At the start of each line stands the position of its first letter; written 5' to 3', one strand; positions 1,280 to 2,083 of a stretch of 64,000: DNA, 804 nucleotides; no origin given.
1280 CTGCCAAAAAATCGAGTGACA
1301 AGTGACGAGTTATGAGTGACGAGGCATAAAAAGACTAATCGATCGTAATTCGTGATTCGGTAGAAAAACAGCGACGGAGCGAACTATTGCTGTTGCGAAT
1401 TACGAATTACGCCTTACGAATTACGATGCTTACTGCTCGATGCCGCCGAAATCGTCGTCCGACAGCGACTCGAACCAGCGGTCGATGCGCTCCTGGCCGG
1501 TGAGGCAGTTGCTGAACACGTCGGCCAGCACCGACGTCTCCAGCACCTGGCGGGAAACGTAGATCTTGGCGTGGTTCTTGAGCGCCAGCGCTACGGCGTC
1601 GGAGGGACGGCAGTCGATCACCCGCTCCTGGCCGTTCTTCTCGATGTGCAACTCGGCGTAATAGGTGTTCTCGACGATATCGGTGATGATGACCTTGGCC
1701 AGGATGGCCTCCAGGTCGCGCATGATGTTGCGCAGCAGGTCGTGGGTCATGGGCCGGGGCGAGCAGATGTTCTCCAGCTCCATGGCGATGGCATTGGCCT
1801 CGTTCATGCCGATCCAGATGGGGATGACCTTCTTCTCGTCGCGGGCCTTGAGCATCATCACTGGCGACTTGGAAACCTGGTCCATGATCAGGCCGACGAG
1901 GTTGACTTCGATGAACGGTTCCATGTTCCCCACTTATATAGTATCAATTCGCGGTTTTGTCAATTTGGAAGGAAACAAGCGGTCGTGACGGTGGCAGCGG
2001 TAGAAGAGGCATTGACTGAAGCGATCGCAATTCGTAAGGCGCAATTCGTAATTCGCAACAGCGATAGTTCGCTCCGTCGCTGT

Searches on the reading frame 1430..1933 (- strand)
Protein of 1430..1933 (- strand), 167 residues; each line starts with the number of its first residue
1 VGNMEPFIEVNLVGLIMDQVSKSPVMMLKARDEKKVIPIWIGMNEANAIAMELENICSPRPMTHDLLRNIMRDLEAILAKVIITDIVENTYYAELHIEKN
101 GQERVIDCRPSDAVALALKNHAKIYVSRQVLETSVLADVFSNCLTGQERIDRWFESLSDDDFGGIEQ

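Call 14: search_protein_families(library=pfam, proteins=[window:1430-1933:-], max_evalue=0.00001)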
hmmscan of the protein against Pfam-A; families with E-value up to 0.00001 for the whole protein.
window:1430-1933:- (167 aa): 1 family
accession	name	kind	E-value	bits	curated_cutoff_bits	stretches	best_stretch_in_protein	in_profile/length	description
PF02577.19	BFN_dom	-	1.9e-38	131.2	27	1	27-134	2-107/112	Bifunctional nuclease domain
